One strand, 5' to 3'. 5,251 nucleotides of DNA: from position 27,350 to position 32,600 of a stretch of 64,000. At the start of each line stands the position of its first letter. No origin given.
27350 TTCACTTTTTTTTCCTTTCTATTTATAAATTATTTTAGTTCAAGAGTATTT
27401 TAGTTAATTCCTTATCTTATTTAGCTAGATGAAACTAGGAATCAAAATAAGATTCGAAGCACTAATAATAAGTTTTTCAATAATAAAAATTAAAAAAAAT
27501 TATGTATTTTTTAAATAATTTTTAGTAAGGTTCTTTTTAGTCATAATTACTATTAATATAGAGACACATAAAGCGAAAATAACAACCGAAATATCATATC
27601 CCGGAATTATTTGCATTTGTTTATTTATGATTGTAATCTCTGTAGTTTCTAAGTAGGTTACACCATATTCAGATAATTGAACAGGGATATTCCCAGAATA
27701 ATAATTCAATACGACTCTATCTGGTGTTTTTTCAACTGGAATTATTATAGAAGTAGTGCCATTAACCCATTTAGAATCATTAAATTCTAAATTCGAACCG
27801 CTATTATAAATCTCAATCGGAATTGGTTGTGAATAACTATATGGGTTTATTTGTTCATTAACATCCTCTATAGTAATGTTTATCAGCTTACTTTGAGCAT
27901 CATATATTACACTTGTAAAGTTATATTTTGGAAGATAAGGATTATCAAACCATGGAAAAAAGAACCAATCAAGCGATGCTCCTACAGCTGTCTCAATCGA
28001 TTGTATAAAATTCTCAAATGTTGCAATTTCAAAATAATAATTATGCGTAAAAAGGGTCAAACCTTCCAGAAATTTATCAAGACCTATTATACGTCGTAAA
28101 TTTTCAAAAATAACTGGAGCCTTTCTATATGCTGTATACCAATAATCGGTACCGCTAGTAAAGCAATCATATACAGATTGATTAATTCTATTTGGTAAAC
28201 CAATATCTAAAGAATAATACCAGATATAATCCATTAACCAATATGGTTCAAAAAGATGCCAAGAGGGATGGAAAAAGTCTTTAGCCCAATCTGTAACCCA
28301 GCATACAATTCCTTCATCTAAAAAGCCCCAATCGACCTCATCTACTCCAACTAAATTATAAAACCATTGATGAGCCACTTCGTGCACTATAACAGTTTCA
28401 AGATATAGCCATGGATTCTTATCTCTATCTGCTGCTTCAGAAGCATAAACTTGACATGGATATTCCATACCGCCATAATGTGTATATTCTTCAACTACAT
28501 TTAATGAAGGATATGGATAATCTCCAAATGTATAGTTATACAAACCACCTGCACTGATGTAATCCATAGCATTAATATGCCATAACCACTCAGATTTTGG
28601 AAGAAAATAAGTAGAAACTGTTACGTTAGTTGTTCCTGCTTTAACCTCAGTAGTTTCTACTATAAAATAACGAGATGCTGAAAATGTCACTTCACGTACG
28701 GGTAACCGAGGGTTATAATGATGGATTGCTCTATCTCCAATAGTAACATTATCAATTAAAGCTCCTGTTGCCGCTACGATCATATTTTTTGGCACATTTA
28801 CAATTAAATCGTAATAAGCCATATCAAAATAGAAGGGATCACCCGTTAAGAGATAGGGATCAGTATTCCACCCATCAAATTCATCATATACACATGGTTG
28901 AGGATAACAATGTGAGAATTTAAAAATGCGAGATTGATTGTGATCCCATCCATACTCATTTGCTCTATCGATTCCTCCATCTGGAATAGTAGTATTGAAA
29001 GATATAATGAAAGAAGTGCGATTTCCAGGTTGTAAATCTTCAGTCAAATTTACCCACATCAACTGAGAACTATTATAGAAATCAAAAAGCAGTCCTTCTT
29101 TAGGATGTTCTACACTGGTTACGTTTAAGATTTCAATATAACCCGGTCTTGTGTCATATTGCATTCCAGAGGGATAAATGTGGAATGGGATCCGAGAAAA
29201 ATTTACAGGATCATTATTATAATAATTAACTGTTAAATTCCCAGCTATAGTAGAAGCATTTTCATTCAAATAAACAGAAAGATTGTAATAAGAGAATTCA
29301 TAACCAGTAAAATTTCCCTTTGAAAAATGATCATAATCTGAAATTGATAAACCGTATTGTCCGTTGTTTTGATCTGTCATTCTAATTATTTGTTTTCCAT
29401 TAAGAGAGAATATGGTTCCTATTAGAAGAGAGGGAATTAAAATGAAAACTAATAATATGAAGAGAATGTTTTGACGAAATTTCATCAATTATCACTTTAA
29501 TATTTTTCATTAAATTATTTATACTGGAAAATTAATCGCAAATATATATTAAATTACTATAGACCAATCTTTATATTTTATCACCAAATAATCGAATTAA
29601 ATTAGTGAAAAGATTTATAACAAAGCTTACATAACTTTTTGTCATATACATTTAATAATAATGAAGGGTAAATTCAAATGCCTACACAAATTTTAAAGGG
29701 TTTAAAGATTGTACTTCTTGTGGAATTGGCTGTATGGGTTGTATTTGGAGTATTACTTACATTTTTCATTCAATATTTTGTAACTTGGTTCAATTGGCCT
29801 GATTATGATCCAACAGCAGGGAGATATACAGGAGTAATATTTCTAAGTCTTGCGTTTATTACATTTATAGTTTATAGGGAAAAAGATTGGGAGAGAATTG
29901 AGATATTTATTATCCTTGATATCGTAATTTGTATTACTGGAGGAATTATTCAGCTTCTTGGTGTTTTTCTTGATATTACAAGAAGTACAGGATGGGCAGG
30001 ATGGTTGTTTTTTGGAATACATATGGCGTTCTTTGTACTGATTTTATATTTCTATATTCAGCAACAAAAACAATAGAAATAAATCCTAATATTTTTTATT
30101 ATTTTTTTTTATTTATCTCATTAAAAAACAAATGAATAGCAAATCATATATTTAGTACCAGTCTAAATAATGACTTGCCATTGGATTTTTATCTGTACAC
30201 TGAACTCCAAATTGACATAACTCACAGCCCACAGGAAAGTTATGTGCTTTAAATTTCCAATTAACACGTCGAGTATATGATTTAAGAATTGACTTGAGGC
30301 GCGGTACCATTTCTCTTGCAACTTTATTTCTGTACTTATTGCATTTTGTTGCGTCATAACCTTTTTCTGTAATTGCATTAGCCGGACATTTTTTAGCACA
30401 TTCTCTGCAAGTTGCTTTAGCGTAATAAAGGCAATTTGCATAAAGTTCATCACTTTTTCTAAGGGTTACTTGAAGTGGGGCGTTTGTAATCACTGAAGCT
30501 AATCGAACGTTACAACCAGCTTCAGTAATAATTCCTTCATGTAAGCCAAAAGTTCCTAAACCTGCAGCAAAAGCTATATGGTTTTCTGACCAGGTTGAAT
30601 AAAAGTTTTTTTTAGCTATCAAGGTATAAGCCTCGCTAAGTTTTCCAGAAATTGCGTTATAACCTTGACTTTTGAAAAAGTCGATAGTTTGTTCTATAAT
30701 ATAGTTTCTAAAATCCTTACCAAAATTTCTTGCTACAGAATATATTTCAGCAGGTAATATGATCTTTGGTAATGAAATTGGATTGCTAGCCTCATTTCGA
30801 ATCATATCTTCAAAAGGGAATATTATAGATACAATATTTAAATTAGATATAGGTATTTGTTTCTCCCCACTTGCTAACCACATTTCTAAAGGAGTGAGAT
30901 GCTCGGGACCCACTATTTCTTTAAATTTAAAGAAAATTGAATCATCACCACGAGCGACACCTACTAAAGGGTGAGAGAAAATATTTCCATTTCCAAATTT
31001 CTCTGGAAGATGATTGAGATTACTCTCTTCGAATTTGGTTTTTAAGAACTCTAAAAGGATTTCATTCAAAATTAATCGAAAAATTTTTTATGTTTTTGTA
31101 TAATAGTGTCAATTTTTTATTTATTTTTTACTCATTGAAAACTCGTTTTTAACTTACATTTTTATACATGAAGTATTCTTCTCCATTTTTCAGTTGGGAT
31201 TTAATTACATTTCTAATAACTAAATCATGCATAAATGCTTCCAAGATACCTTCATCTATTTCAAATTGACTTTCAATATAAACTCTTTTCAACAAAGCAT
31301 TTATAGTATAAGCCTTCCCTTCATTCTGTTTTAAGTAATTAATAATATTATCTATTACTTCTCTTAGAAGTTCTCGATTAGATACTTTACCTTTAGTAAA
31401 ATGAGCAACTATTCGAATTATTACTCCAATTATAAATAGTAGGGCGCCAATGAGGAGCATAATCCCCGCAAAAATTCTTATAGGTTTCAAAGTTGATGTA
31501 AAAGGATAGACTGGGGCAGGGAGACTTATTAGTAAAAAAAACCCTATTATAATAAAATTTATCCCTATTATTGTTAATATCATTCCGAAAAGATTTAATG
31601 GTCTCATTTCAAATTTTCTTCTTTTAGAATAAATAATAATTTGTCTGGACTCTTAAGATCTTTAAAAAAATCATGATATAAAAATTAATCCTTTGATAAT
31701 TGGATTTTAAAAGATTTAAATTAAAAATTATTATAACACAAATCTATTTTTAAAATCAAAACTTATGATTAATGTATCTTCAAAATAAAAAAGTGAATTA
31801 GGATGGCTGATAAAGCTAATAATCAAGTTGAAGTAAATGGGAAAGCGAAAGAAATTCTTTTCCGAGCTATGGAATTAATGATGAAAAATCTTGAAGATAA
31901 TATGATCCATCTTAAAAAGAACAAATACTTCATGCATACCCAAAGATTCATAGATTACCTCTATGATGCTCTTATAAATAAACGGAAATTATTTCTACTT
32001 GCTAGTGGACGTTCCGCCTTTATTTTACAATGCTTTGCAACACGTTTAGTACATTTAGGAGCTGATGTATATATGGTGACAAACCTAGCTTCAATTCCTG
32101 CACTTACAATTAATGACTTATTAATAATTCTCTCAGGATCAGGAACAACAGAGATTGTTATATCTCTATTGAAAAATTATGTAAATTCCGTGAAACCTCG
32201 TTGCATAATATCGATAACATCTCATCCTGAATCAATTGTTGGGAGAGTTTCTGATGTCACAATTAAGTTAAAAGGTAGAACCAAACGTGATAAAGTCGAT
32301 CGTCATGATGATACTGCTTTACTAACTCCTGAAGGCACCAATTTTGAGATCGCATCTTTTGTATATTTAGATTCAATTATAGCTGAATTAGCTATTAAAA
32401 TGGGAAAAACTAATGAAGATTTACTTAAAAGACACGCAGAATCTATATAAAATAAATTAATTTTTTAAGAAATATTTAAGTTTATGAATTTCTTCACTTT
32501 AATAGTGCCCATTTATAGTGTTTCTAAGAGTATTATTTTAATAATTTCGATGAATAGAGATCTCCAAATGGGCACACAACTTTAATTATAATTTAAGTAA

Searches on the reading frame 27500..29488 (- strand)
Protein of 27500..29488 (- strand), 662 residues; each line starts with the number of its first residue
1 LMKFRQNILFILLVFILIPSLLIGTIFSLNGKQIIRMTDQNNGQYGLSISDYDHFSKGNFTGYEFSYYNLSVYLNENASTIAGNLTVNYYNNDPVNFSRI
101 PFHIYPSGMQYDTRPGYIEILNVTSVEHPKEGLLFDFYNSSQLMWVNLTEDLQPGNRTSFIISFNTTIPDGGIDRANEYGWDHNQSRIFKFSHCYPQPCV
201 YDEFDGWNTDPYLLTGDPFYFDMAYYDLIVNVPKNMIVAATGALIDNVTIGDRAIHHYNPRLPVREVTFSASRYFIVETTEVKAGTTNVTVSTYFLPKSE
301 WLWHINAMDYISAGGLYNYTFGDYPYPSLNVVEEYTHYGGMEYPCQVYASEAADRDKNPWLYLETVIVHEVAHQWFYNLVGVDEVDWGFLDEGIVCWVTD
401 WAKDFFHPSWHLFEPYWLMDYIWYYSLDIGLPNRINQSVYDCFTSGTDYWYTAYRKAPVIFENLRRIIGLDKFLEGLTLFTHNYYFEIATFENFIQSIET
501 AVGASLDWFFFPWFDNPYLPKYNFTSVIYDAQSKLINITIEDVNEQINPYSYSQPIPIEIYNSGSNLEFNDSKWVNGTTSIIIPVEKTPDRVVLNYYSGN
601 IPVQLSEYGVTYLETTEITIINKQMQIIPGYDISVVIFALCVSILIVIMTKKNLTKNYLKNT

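Call 39: search_protein_families(library=pfam, proteins=[window:27500-29488:-], max_evalue=0.00001)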
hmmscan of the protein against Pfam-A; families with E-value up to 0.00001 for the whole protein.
window:27500-29488:- (662 aa): 1 family
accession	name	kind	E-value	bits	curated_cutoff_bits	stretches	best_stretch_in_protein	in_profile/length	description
PF01433.26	Peptidase_M1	-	1.8e-18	67.4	27.7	1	319-513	16-218/218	Peptidase family M1 domain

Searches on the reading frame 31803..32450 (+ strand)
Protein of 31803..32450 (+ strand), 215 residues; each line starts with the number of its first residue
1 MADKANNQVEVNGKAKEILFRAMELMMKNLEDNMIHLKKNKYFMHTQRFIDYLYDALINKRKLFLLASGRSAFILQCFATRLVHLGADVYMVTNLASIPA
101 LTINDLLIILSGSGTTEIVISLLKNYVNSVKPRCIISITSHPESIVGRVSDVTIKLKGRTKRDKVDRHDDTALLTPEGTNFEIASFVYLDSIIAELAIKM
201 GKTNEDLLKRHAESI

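Call 63: search_protein_families(library=pfam, proteins=[window:31803-32450:+], max_evalue=0.0001)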
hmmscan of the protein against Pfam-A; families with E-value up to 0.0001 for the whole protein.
window:31803-32450:+ (215 aa): 1 family
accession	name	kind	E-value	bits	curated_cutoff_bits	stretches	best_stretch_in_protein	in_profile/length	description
PF01380.27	SIS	-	9.6e-10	38.8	25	1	57-157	2-105/131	SIS domain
